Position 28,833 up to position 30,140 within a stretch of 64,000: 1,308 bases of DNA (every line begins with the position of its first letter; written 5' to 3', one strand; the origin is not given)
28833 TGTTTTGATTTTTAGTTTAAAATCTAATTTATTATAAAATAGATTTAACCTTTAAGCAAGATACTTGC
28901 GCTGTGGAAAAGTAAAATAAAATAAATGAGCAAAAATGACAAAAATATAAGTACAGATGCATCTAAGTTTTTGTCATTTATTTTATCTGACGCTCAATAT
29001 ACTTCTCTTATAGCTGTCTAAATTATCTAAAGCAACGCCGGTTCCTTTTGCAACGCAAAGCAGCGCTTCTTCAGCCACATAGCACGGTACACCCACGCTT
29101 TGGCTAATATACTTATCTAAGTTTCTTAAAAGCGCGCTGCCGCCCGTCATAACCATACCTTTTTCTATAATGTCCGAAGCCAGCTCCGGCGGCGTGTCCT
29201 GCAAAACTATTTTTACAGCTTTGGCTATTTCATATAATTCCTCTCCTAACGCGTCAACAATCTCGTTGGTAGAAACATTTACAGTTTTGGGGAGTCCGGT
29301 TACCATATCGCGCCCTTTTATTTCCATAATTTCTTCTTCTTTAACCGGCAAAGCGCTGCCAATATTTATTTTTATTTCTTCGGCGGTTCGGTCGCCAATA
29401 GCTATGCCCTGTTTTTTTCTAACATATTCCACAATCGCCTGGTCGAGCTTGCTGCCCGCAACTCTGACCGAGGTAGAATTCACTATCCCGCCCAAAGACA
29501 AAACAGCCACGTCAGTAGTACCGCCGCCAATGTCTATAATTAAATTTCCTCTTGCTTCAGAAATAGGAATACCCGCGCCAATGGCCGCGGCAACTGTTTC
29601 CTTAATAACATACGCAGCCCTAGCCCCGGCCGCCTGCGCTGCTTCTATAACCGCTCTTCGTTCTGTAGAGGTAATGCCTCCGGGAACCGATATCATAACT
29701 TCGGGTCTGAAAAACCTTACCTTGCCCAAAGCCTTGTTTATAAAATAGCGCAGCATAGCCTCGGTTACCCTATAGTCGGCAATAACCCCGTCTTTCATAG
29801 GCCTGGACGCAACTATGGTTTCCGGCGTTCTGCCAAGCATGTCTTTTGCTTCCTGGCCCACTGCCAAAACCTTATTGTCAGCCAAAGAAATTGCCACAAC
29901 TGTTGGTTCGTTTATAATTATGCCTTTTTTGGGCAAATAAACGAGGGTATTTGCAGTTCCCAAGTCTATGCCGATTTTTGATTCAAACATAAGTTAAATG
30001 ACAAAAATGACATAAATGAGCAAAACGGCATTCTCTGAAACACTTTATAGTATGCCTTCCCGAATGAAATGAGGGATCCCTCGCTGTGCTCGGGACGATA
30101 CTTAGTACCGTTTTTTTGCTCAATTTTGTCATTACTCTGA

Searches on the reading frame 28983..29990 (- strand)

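Call 57: search_protein_families(library=pfam, proteins=[window:28983-29990:-], max_evalue=0.00001)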
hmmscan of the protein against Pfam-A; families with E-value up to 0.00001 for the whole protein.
window:28983-29990:- (335 aa): 4 families
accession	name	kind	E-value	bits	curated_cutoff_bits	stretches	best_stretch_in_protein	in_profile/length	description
PF06723.19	MreB_Mbl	-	5.1e-136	453.2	27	1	4-328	2-326/327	MreB/Mbl protein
PF14450.12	FtsA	-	1.6e-12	48.4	31.8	1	151-308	2-112/127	Cell division protein FtsA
PF00012.26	HSP70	-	3.9e-12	45.6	20.6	1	97-194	135-238/599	Hsp70 protein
PF00022.25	Actin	-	1e-09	37.9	27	1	41-197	45-193/410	Actin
